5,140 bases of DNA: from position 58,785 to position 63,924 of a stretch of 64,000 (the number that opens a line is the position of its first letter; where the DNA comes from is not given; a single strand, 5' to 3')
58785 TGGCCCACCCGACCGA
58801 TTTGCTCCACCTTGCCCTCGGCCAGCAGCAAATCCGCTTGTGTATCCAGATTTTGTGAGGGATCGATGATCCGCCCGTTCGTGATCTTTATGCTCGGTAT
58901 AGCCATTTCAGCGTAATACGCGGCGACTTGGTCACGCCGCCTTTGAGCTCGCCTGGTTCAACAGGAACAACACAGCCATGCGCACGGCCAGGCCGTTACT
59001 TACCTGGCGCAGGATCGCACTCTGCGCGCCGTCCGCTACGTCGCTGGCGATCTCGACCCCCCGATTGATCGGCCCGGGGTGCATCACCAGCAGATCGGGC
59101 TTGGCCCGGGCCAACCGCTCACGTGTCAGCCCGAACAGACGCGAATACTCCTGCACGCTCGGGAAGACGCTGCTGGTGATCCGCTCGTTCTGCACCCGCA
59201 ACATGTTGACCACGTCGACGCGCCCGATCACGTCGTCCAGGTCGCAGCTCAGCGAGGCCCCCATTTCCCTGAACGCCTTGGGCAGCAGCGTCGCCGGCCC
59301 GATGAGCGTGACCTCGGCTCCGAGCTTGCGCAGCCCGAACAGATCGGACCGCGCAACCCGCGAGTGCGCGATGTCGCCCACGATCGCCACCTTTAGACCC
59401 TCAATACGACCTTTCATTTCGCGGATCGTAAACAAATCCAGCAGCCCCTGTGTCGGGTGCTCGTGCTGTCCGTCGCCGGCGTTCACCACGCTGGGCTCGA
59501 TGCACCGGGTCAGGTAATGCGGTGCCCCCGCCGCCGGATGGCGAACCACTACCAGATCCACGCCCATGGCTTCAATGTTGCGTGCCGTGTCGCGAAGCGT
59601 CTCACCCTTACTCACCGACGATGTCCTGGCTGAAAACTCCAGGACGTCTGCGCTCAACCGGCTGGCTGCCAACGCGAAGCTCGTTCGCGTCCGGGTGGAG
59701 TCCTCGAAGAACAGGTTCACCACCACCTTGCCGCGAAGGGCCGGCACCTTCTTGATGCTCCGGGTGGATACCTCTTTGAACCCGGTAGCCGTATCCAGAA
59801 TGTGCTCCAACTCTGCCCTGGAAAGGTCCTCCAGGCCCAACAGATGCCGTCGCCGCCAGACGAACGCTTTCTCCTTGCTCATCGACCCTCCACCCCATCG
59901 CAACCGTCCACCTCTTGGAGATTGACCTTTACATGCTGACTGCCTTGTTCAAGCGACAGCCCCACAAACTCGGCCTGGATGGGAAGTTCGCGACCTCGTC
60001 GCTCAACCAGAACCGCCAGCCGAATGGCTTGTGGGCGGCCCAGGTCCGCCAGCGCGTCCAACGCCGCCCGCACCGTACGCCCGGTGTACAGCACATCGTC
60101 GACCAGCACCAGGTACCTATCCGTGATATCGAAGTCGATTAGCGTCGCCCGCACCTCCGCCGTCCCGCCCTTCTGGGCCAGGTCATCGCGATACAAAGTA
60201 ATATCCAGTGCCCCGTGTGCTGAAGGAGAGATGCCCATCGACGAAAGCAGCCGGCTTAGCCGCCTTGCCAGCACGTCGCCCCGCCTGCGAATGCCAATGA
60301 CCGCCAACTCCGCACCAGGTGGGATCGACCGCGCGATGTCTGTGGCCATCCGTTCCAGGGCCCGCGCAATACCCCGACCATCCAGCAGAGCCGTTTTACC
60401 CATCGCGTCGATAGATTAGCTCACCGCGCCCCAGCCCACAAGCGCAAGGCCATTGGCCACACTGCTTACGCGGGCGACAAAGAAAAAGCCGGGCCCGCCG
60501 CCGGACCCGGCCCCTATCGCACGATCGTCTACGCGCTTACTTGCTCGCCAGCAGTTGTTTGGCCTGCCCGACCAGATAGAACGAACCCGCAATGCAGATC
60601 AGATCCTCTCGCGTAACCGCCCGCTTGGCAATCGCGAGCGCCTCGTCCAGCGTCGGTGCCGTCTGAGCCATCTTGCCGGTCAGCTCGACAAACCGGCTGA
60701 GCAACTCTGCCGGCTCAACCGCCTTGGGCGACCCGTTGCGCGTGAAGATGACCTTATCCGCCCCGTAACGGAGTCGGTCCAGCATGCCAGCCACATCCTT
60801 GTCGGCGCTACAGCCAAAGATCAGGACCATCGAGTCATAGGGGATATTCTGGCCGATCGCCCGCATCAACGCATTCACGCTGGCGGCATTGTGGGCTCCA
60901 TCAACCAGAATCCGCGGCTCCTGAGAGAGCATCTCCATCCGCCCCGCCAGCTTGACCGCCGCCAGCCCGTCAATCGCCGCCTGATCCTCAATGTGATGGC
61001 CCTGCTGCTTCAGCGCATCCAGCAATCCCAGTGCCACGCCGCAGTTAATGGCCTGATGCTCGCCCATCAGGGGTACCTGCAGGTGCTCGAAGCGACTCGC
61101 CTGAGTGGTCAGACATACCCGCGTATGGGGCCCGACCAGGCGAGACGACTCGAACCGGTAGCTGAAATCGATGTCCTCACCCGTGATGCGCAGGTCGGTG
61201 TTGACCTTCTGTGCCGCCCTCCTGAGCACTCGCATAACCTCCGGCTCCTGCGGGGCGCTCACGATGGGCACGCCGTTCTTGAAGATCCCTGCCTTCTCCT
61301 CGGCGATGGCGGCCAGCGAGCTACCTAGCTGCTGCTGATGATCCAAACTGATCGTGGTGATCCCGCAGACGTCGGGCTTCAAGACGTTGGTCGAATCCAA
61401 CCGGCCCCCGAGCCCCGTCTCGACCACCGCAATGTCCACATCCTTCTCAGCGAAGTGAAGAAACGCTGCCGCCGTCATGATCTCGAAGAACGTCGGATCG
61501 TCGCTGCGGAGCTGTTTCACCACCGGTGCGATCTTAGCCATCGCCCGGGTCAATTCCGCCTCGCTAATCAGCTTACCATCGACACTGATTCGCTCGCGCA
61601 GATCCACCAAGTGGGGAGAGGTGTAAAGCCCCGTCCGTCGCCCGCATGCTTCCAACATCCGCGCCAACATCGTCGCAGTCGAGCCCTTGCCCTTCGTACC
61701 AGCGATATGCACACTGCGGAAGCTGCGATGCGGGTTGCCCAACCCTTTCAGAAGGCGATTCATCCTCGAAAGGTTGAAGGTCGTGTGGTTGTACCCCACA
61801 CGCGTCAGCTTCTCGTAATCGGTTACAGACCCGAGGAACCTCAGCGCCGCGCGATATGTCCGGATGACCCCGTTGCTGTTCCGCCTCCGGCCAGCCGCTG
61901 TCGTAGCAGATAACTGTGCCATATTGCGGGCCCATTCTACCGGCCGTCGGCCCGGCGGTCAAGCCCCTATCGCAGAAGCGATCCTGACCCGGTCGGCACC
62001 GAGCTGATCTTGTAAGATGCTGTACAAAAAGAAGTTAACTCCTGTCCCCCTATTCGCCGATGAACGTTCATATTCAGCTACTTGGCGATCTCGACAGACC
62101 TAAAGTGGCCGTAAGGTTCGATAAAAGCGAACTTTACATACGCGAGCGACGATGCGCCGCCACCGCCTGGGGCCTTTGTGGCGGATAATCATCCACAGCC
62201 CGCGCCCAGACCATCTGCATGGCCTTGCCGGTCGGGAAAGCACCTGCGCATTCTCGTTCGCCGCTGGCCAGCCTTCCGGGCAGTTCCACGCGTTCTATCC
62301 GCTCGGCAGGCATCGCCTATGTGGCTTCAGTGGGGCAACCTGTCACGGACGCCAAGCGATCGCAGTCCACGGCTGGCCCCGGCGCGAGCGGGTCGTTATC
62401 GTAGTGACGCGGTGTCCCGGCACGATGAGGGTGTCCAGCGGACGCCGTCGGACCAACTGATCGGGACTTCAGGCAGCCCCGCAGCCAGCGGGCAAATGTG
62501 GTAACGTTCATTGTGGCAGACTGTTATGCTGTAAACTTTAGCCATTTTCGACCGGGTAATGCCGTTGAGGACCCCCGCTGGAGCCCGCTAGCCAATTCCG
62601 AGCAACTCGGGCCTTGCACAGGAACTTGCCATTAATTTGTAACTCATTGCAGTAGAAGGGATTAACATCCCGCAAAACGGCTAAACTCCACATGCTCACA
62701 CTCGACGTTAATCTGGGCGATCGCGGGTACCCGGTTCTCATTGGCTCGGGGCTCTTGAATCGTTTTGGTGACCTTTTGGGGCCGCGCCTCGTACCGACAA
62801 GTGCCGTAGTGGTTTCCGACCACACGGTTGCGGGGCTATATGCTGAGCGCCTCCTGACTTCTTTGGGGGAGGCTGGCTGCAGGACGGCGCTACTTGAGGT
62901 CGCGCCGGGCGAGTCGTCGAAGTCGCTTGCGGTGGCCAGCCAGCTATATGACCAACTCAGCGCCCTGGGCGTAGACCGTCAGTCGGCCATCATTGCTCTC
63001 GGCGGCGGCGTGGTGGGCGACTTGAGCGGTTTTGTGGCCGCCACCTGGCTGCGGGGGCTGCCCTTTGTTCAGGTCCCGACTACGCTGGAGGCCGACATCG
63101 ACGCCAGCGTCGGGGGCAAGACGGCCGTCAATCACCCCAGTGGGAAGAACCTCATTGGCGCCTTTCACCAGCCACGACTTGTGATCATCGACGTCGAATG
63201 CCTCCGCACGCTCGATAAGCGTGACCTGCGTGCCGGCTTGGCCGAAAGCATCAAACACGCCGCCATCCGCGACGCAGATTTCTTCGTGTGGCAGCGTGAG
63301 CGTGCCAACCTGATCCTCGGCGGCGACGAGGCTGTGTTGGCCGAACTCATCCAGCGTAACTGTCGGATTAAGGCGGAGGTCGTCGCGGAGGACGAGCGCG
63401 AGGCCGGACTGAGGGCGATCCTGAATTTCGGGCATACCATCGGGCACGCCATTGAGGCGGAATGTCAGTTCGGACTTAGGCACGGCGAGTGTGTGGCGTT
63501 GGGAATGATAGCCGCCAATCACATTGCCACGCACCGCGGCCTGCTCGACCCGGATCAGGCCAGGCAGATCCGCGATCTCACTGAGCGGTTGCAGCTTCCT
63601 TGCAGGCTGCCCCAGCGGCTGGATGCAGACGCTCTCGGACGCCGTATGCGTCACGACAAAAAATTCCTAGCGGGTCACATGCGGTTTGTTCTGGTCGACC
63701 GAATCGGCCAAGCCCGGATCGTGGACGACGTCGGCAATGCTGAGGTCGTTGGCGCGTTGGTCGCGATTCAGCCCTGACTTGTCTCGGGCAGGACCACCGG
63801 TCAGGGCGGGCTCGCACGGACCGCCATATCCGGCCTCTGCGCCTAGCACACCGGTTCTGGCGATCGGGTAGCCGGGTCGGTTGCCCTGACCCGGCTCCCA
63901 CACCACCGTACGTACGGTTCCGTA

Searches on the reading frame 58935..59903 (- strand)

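Call 68: search_protein_families(library=pfam, proteins=[window:58935-59903:-], max_evalue=0.001)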
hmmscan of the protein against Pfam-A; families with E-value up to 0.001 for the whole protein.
window:58935-59903:- (323 aa): 2 families
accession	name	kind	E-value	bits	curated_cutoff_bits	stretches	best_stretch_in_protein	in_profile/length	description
PF02729.26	OTCace_N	-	1.6e-46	158.5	29.9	1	19-162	1-148/148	Aspartate/ornithine carbamoyltransferase, carbamoyl-P binding domain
PF00185.30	OTCace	-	4.5e-26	92.2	29.4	1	168-314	1-156/157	Aspartate/ornithine carbamoyltransferase, Asp/Orn binding domain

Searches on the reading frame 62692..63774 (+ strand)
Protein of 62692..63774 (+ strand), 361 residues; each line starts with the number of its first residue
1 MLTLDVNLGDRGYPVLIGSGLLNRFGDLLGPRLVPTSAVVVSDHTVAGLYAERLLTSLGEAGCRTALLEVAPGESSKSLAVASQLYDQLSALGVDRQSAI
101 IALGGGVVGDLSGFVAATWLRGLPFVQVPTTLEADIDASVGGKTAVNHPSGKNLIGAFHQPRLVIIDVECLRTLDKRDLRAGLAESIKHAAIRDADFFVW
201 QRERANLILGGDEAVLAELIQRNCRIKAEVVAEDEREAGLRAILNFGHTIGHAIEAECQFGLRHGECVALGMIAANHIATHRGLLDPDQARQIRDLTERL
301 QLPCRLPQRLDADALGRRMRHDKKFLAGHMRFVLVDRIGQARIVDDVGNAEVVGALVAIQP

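Call 68: search_protein_families(library=pfam, proteins=[window:62692-63774:+], max_evalue=0.001)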
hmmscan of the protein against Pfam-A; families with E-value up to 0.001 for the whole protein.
window:62692-63774:+ (361 aa): 4 families
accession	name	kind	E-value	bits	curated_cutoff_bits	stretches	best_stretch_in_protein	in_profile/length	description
PF01761.26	DHQ_synthase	-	2.6e-45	153.2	24.2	1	69-180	3-114/115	3-dehydroquinate synthase N-terminal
PF24621.2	DHQS_C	-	4.4e-44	150.4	27.6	1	182-324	1-143/144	3-dehydroquinate synthase C-terminal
PF13685.12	Fe-ADH_2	-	4.9e-10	40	28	1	17-170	2-144/149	Iron-containing alcohol dehydrogenase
PF00465.25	Fe-ADH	-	1.4e-07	31.7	31.3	1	15-138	4-137/168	Iron-containing alcohol dehydrogenase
